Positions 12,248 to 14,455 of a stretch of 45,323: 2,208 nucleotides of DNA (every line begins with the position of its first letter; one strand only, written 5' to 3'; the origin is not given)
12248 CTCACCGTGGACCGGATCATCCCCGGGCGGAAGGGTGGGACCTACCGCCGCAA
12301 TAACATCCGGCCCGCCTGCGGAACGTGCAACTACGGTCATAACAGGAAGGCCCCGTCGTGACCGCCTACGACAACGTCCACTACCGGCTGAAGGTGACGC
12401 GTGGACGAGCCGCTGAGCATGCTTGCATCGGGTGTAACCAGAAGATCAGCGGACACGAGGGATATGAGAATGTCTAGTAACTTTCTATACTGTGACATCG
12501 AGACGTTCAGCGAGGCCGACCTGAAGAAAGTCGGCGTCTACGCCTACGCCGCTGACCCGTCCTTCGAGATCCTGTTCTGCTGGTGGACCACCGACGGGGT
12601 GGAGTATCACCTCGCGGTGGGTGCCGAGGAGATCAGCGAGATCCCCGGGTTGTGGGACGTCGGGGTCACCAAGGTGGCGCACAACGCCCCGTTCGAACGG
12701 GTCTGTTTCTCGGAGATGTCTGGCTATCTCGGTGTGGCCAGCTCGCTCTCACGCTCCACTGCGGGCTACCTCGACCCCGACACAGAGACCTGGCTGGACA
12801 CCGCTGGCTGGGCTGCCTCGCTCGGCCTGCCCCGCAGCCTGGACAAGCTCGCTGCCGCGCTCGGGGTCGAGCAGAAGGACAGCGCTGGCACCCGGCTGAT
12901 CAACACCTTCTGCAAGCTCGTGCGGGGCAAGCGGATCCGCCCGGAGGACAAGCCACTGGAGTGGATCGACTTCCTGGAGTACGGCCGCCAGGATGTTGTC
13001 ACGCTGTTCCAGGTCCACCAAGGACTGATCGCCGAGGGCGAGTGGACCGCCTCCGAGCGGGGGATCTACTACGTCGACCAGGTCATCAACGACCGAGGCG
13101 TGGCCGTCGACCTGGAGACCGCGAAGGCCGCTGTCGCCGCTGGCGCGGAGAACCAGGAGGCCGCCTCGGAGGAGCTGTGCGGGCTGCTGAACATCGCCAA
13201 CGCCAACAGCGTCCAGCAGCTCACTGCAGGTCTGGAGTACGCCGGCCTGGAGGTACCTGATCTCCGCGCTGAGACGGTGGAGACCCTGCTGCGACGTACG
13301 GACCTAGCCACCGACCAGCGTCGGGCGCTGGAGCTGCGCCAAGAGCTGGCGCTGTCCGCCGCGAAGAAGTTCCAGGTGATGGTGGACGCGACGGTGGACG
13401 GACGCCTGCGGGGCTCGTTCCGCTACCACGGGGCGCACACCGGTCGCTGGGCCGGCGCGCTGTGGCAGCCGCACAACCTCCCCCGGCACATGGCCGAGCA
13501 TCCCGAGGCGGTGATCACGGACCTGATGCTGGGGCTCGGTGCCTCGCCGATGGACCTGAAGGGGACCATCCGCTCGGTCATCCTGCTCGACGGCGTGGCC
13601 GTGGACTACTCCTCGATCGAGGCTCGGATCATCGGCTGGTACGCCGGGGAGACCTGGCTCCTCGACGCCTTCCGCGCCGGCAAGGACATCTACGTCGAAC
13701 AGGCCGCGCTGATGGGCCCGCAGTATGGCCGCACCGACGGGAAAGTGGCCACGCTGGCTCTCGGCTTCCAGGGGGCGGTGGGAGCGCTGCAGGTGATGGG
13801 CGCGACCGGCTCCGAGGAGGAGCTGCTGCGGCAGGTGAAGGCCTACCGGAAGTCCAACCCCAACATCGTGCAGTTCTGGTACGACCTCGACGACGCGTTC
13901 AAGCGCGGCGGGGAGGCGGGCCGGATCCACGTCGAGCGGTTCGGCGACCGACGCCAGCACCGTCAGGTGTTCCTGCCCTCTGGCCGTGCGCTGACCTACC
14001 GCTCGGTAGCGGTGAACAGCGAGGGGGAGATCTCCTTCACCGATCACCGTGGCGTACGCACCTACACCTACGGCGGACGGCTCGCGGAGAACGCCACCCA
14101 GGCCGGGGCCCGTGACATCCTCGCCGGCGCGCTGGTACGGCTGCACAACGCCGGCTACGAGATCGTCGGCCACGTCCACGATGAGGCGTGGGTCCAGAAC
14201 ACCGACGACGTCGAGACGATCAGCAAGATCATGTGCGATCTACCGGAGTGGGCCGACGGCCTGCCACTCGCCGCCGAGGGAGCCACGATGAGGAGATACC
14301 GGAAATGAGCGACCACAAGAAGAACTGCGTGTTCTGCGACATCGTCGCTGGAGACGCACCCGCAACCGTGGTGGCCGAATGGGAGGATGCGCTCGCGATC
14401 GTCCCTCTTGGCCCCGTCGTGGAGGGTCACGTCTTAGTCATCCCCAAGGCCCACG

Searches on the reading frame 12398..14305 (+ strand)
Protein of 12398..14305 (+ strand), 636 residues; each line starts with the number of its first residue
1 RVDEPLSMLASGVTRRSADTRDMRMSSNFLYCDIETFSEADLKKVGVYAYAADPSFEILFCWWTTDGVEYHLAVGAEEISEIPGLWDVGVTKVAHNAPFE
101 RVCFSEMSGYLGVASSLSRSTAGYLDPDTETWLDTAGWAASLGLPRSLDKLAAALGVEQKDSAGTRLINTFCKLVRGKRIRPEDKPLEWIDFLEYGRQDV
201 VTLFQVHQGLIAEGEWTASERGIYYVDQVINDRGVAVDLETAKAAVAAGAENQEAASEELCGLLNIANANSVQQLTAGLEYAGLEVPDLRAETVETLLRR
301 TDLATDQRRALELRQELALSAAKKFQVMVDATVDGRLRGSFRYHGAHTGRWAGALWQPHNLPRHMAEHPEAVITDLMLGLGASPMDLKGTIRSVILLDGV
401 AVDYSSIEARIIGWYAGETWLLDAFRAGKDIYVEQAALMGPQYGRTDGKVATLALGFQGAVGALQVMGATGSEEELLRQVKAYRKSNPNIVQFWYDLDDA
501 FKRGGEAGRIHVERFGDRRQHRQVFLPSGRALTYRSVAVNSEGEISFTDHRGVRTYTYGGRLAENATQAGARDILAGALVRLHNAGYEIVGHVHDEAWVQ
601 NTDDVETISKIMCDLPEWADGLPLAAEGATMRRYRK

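Call 28: search_protein_families(library=phrogs, max_evalue=0.001, proteins=[window:12398-14305:+])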
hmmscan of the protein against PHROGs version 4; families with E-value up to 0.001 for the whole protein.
window:12398-14305:+ (636 aa): 3 families
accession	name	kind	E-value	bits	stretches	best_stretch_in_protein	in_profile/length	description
phrog_17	-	DNA, RNA and nucleotide metabolism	6.5e-104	350.1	1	23-636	664-1232/1445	DNA polymerase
phrog_10285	-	DNA, RNA and nucleotide metabolism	6.3e-49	167.8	1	400-636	58-320/321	DNA polymerase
phrog_7766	-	DNA, RNA and nucleotide metabolism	9.3e-40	137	1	473-636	5-185/186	DNA polymerase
